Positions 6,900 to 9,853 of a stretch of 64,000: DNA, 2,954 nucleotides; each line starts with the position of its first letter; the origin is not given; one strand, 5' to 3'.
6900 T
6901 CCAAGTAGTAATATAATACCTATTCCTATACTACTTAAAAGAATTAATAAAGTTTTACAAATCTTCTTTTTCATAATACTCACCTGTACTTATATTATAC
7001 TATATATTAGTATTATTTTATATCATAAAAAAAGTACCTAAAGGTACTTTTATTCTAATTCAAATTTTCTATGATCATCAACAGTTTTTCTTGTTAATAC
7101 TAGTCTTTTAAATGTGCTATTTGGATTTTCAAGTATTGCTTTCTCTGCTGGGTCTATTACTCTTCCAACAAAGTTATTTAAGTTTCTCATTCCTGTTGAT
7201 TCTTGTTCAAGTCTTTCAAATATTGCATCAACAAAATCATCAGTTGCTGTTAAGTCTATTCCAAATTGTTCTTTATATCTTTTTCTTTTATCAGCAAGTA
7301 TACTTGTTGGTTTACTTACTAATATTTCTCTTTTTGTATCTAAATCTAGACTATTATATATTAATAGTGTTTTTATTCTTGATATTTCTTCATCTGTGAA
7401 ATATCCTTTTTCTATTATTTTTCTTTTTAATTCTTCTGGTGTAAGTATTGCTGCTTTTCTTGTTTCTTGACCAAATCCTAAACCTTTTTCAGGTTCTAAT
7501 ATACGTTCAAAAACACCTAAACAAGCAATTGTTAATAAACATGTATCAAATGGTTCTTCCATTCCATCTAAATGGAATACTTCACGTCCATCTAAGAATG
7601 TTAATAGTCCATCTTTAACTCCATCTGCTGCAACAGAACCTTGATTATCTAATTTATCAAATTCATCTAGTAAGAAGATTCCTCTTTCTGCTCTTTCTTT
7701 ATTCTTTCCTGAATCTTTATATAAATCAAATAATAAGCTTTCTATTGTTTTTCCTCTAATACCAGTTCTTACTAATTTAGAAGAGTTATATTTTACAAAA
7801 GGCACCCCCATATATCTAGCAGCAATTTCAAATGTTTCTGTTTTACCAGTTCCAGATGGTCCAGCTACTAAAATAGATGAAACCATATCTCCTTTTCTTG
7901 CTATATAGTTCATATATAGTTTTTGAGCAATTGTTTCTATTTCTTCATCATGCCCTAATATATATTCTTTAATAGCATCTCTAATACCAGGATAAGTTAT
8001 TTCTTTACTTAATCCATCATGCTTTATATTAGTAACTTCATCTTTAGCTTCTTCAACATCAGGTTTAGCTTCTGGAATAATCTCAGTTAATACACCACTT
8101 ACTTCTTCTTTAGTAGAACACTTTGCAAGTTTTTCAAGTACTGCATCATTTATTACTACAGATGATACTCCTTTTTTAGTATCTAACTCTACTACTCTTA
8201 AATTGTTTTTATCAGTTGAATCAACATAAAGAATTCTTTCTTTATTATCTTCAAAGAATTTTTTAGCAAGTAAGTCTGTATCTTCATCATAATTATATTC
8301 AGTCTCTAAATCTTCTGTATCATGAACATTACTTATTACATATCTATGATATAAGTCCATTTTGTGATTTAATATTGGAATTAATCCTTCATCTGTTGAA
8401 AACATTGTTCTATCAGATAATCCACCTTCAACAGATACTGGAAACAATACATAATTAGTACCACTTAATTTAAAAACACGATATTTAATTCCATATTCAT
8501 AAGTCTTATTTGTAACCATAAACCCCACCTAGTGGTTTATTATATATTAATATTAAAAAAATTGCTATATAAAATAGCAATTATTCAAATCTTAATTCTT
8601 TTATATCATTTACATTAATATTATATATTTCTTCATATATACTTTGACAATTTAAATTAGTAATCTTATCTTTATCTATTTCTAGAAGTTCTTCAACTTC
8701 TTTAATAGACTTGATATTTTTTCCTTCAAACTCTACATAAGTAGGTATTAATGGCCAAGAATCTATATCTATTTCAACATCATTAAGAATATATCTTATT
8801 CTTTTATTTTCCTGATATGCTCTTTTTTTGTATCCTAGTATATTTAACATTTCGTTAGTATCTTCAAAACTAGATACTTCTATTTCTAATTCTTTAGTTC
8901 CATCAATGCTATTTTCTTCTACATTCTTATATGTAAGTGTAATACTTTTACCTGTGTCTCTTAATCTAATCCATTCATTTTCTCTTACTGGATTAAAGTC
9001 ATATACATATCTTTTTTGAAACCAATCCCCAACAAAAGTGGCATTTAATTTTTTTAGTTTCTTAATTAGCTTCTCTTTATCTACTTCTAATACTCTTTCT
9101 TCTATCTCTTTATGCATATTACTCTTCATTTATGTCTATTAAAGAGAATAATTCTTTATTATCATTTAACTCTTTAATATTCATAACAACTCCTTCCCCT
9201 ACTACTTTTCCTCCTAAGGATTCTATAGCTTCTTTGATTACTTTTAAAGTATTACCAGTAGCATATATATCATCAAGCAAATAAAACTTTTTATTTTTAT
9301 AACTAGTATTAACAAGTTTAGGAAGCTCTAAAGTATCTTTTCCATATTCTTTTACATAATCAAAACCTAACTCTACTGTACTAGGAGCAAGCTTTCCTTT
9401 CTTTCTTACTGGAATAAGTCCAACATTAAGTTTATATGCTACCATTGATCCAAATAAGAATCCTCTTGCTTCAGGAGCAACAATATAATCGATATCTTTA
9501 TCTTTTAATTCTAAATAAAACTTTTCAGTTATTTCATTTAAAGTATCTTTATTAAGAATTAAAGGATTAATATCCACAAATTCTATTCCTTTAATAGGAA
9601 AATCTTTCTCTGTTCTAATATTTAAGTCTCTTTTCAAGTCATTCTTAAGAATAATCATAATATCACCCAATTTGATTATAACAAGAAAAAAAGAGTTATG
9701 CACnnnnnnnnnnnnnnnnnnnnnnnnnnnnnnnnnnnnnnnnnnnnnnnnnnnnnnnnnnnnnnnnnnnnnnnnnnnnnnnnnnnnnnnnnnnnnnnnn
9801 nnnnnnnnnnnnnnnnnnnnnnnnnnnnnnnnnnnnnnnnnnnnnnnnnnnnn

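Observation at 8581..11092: Class-B sortase domain fused to a cytoplasmic zinc ribbon, lacking the conserved Arg, in an operon with DUF4186, apt and a CYTH gene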

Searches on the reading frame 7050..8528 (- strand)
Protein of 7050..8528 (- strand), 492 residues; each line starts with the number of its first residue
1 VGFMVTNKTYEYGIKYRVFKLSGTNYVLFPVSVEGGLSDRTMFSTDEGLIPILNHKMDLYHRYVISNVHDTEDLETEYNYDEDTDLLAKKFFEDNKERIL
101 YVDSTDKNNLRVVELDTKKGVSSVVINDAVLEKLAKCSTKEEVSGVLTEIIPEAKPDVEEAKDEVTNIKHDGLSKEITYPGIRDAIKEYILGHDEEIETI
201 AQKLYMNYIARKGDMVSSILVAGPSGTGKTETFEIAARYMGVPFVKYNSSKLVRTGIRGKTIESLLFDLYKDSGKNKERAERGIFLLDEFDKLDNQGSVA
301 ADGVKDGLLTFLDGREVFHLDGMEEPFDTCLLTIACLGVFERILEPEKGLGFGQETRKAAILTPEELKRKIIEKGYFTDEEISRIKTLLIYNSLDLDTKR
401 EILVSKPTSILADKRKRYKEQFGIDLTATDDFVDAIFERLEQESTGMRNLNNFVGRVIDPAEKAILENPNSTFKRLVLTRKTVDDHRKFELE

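Call 3: search_protein_families(library=pfam, proteins=[window:7050-8528:-], max_evalue=0.01)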
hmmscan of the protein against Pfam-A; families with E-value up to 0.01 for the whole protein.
window:7050-8528:- (492 aa): 6 families
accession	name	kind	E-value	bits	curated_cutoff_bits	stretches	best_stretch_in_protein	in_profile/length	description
PF00004.35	AAA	-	2.6e-11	44.5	21.2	1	219-316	1-96/131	ATPase family associated with various cellular activities (AAA)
PF07724.20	AAA_2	-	5.2e-07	30.3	27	1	216-331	3-118/166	AAA domain (Cdc48 subfamily)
PF12774.13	AAA_6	-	0.0014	18.1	25.2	1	220-256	36-72/327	Hydrolytic ATP binding site of dynein motor region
PF10431.15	ClpB_D2-small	-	0.006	17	21.9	0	411-459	14-61/81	C-terminal, D2-small domain, of ClpB protein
PF00270.35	DEAD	-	0.008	16.4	26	0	202-237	4-35/167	DEAD/DEAH box helicase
PF13191.12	AAA_16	-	0.0081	17.1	32.6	0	192-312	4-124/167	AAA ATPase domain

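Call 4: search_protein_families(library=ncbifam, proteins=[window:7050-8528:-], max_evalue=0.01)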
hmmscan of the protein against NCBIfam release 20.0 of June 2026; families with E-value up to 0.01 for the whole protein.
window:7050-8528:- (492 aa): 9 families
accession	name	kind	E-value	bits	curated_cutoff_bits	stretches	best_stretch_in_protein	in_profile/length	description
NF003745.1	PRK05342.1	equivalog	3.9e-20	72.1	359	1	159-487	42-403/418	ATP-dependent Clp protease ATP-binding subunit ClpX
TIGR00382.1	clpX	equivalog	1.3e-18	67.2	370.75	1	141-489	34-411/414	ATP-dependent protease ATP-binding subunit ClpX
TIGR00390.1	hslU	equivalog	2.8e-09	36.4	362.45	1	184-272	8-103/441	ATP-dependent protease ATPase subunit HslU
TIGR02639.1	ClpA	equivalog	3e-09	35.7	993.15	1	157-459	424-712/734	ATP-dependent Clp protease ATP-binding subunit ClpA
TIGR03345.1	VI_ClpV1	equivalog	2.3e-06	26.2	884.95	0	182-233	560-613/852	type VI secretion system ATPase TssH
NF003229.0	PRK04195.1-5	equivalog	4.1e-06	25.8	280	1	195-297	23-119/413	replication factor C large subunit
TIGR02928.1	TIGR02928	subfamily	0.00016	20.6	181.3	1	184-234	11-58/366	orc1/cdc6 family replication initiation protein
NF008263.0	PRK11034.1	equivalog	0.00025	19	1350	1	181-252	451-524/758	ATP-dependent Clp protease ATP-binding subunit ClpA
NF047747.1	PrtsmActNtasePan2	equivalog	0.0033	16.7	700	1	214-293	183-256/397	proteasome-activating nucleotidase Pan2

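Call 55: search_protein_families(library=padloc, proteins=[window:7050-8528:-], max_evalue=0.01)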
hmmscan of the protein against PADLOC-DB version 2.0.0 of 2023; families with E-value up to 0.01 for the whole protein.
window:7050-8528:- (492 aa): 5 families
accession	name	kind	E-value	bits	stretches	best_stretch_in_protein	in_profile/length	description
PDLC03838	DolB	-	5.1e-06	24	1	111-293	61-241/375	-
PDLC04140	mad8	-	0.00027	18.6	1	218-415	29-164/314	mads_8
PDLC04606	PDC-M37B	-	0.00061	17.1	1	158-235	120-193/390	-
PDLC02196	IetA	-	0.0018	15.8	1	211-292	117-191/374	-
PDLC04232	IetA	-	0.0044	14.5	0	218-292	118-185/330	-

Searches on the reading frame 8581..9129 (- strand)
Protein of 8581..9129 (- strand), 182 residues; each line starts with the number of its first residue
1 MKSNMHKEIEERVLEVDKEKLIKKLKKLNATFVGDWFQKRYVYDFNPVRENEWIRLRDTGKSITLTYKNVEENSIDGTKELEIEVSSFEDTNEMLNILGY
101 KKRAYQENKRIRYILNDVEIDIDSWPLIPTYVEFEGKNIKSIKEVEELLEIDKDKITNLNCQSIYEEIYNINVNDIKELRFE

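Call 3: search_protein_families(library=pfam, proteins=[window:8581-9129:-], max_evalue=0.01)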
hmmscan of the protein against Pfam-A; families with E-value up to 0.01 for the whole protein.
window:8581-9129:- (182 aa): 2 families
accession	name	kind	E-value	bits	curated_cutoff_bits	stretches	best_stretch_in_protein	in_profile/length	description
PF01928.26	CYTH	-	3e-08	34.1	23.2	1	7-150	2-162/179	CYTH domain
PF19405.4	DUF5978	-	0.0031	17.9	25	0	58-112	17-66/73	Family of unknown function (DUF5978)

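Call 4: search_protein_families(library=ncbifam, proteins=[window:8581-9129:-], max_evalue=0.01)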
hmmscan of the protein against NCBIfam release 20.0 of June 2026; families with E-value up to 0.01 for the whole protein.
window:8581-9129:- (182 aa): 1 family
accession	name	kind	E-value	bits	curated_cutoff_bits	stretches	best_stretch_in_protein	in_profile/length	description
TIGR00318.1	cyaB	equivalog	6.2e-14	52.2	57.95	1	8-151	3-153/174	class IV adenylate cyclase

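Call 55: search_protein_families(library=padloc, proteins=[window:8581-9129:-], max_evalue=0.01)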
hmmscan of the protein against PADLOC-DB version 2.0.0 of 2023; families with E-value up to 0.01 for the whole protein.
window:8581-9129:- (182 aa): 0 families

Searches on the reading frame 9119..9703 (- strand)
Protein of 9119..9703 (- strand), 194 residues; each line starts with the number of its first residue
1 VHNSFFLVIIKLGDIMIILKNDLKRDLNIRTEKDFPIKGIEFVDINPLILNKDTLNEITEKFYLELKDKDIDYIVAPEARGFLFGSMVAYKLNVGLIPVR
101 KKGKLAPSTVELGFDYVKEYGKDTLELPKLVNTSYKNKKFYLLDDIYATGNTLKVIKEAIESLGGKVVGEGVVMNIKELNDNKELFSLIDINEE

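Call 3: search_protein_families(library=pfam, proteins=[window:9119-9703:-], max_evalue=0.01)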
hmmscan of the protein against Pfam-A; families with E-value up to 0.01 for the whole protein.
window:9119-9703:- (194 aa): 1 family
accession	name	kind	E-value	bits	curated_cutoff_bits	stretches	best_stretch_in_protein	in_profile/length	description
PF00156.33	Pribosyltran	-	2.8e-12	46.7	26.3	1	55-175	15-125/158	Phosphoribosyl transferase domain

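Call 4: search_protein_families(library=ncbifam, proteins=[window:9119-9703:-], max_evalue=0.01)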
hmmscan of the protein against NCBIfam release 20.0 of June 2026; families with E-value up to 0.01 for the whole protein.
window:9119-9703:- (194 aa): 20 families
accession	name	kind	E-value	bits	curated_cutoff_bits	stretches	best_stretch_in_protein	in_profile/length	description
NF002636.0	PRK02304.1-5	equivalog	1.7e-44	151.4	125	1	28-185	12-165/176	adenine phosphoribosyltransferase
TIGR01090.1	apt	equivalog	1.6e-41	142.2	185.85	1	28-186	4-158/169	adenine phosphoribosyltransferase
NF002633.0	PRK02304.1-2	equivalog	2.2e-40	138.3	224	1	28-185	6-159/172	adenine phosphoribosyltransferase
NF002634.0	PRK02304.1-3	equivalog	5e-36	124.1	170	1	27-185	12-166/182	adenine phosphoribosyltransferase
NF002632.0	PRK02304.1-1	equivalog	1.8e-30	106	243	1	28-185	14-167/183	adenine phosphoribosyltransferase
NF009211.0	PRK12560.1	equivalog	2.2e-22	79.8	188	1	28-187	9-164/187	adenine phosphoribosyltransferase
TIGR01743.1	purR_Bsub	equivalog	8.9e-12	44.5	258.7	1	41-192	99-251/268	pur operon repressor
NF002635.0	PRK02304.1-4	subfamily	3.3e-11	43.1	146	1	50-179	34-155/188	adenine phosphoribosyltransferase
NF040646.1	HPT_Archaea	equivalog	5.9e-10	39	200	1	50-175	34-152/184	hypoxanthine/guanine phosphoribosyltransferase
NF006671.0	PRK09219.1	equivalog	1.3e-09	37.8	177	1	52-175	32-155/192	xanthine phosphoribosyltransferase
TIGR01744.1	XPRTase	equivalog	1.9e-09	37.5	164.45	1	51-181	31-160/191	xanthine phosphoribosyltransferase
NF006328.0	PRK08558.1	equivalog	2.5e-08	33.8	184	1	21-180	60-219/238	adenine phosphoribosyltransferase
NF005592.0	PRK07322.1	subfamily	2.6e-08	33.4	143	1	57-188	40-171/180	adenine phosphoribosyltransferase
TIGR01367.1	pyrE_Therm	equivalog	2.5e-06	27.2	150.25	1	53-188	39-159/187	orotate phosphoribosyltransferase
NF002620.0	PRK02277.1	subfamily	3.7e-05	23.5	115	1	65-182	81-186/201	orotate phosphoribosyltransferase-like protein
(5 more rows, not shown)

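Call 55: search_protein_families(library=padloc, proteins=[window:9119-9703:-], max_evalue=0.01)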
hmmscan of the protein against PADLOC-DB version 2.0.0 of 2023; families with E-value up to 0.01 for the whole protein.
window:9119-9703:- (194 aa): 1 family
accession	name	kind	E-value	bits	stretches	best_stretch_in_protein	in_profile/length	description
PDLC03962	ShosT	-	0.00012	20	1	123-171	154-205/237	-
